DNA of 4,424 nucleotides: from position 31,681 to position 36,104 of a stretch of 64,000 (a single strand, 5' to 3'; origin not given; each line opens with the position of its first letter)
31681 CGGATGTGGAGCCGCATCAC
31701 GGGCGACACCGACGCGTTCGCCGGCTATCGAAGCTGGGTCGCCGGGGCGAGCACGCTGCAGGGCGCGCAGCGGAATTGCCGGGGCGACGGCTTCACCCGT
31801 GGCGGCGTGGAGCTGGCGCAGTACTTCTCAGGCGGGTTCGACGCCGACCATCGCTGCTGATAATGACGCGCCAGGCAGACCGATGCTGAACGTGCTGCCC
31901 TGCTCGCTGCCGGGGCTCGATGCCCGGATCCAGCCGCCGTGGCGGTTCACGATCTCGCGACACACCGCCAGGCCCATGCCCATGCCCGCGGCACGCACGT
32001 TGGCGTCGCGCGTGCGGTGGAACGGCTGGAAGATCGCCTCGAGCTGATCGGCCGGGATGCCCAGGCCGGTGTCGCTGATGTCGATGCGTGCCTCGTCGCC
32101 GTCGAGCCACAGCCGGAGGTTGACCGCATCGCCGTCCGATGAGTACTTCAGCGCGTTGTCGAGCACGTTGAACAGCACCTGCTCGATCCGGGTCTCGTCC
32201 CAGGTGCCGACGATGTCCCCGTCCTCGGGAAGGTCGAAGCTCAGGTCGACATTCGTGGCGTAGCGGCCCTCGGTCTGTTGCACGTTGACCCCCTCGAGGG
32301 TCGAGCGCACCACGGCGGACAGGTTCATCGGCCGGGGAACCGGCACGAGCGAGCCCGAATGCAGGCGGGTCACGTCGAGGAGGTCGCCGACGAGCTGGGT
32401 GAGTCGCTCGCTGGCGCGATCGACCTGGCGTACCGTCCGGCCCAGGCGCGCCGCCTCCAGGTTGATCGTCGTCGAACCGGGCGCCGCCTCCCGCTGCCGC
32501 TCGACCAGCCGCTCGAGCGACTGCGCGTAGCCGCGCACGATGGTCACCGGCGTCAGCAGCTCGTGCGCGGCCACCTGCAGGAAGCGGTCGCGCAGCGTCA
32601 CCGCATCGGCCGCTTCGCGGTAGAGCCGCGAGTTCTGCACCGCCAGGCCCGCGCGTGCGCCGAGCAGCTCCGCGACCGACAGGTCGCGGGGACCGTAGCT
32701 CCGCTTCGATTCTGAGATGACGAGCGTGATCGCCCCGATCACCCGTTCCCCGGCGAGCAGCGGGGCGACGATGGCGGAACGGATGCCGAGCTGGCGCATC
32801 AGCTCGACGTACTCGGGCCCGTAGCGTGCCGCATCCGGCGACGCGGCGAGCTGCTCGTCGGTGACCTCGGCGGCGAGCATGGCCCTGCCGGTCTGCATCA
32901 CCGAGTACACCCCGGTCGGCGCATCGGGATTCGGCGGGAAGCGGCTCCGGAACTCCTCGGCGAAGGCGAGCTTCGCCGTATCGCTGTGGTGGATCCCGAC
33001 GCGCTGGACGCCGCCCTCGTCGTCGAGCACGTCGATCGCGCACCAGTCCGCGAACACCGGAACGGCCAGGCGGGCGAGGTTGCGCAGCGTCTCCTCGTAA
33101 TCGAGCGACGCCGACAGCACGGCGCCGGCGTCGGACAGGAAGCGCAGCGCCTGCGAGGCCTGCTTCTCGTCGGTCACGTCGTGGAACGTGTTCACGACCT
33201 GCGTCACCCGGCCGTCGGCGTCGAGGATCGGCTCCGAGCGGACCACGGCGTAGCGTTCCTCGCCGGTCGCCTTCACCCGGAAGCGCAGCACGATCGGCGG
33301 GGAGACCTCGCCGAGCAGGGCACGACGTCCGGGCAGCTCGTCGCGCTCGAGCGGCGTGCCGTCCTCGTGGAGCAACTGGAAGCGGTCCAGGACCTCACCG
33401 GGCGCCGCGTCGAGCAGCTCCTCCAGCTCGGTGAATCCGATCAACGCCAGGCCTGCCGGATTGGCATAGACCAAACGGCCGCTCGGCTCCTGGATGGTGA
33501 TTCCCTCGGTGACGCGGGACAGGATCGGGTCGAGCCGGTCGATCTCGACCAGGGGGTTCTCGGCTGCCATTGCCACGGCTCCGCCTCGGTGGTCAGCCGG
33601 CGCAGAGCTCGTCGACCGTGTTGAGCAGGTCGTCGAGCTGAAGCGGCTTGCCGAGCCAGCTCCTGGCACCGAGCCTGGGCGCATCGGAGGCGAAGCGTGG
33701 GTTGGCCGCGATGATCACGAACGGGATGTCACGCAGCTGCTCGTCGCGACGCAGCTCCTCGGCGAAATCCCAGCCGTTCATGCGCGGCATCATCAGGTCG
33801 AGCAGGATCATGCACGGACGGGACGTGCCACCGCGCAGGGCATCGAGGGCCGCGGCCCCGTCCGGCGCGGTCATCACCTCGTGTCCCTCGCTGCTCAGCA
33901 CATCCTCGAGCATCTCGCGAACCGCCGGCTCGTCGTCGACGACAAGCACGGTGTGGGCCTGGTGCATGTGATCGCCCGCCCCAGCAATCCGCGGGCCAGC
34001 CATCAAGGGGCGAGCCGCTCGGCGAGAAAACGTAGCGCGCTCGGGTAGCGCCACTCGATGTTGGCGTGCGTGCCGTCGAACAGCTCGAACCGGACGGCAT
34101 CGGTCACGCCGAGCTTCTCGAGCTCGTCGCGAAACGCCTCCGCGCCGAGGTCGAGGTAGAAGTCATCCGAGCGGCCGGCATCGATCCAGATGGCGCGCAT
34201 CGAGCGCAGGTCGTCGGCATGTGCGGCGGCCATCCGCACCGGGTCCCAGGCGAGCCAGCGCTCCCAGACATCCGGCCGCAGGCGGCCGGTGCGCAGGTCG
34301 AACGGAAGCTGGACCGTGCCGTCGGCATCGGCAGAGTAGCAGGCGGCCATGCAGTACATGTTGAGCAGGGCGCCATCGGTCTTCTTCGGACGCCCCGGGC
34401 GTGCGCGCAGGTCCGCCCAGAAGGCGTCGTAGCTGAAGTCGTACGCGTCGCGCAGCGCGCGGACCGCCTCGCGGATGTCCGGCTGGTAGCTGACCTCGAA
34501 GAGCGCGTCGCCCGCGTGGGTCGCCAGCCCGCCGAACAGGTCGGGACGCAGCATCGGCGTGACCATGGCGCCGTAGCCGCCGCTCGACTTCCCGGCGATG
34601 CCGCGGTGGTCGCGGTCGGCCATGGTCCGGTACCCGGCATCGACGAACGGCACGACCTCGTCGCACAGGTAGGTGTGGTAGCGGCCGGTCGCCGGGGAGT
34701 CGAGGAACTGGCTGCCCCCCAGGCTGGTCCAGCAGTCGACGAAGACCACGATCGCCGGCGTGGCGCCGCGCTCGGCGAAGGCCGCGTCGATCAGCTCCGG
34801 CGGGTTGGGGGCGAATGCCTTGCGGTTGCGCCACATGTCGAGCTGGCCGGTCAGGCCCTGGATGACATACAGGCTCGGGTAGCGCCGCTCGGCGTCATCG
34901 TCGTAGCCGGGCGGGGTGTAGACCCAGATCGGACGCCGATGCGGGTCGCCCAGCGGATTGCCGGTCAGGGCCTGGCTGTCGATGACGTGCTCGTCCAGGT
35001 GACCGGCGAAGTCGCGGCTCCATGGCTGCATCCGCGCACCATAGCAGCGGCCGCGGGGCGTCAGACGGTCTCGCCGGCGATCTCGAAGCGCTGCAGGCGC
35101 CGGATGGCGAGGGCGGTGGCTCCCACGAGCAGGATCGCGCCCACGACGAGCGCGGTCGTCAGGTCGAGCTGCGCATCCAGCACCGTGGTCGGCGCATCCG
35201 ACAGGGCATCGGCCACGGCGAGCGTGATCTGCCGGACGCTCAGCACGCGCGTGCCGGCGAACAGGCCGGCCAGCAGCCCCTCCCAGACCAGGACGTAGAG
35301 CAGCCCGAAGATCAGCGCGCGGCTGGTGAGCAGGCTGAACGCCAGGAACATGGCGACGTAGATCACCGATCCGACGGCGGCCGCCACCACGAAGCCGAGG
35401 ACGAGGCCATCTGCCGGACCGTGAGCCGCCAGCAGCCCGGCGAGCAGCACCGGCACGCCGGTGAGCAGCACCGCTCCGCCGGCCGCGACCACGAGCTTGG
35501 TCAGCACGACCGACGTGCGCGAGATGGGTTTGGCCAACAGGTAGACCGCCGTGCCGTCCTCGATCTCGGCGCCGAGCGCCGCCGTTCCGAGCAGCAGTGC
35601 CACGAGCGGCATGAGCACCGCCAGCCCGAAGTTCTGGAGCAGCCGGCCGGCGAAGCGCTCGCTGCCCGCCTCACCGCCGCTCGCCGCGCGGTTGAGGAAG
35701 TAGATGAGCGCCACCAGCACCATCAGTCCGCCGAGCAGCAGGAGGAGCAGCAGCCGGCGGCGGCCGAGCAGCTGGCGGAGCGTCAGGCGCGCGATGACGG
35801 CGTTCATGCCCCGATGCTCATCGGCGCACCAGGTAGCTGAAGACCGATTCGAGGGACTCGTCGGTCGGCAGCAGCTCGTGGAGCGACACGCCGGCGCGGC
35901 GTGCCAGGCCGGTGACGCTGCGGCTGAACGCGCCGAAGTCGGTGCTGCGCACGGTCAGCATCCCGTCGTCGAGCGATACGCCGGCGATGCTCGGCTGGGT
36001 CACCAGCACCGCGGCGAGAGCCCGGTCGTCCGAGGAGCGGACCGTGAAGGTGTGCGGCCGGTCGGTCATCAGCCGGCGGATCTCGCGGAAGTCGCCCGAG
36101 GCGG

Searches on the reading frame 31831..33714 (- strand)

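Call 59: search_protein_families(library=pfam, proteins=[window:31831-33714:-], max_evalue=0.001)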
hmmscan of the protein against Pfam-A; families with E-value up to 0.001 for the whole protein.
window:31831-33714:- (628 aa): 8 families
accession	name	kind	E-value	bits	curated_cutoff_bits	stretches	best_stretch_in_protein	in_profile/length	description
PF02518.31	HATPase_c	-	6.6e-27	94.6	26.4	1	506-614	2-108/111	Histidine kinase-, DNA gyrase B-, and HSP90-like ATPase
PF01590.32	GAF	-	3.6e-12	47.4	22.4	1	205-359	1-133/133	GAF domain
PF00512.31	HisKA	-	8.8e-12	45.3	26.9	1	375-454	2-66/66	His Kinase A (phospho-acceptor) domain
PF13185.12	GAF_2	-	4.3e-11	43.6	28.6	1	204-360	2-136/136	GAF domain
PF13426.13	PAS_9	-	1.1e-06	29.2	27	1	70-182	2-103/103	PAS domain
PF13492.12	GAF_3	-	1.2e-06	29.4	27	1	207-361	3-129/129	GAF domain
PF08448.16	PAS_4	-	2.1e-06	28.4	23.1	1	68-184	4-109/110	PAS fold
PF00989.32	PAS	-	0.00018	21.9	22.6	1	64-180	6-113/113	PAS fold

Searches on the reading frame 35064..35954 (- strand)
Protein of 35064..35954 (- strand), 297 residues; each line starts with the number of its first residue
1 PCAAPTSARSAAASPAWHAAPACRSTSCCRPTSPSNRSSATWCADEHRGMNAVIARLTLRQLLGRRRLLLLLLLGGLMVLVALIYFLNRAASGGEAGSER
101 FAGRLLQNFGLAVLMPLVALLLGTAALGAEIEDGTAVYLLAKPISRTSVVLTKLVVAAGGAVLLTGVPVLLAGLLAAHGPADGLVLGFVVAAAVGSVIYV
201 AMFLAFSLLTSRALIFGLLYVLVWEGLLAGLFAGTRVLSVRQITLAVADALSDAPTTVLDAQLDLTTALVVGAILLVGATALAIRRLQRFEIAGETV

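Call 60: search_protein_families(library=pfam, proteins=[window:35064-35954:-], max_evalue=0.001)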
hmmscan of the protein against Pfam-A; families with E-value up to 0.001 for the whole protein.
window:35064-35954:- (297 aa): 2 families
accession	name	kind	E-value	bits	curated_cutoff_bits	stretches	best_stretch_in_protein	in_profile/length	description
PF12679.13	ABC2_membrane_2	-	2.7e-08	33.9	27.2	1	56-211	5-179/283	ABC-2 family transporter protein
PF12730.13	ABC2_membrane_4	-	1.6e-07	31.9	27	1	65-216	11-154/179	ABC-2 family transporter protein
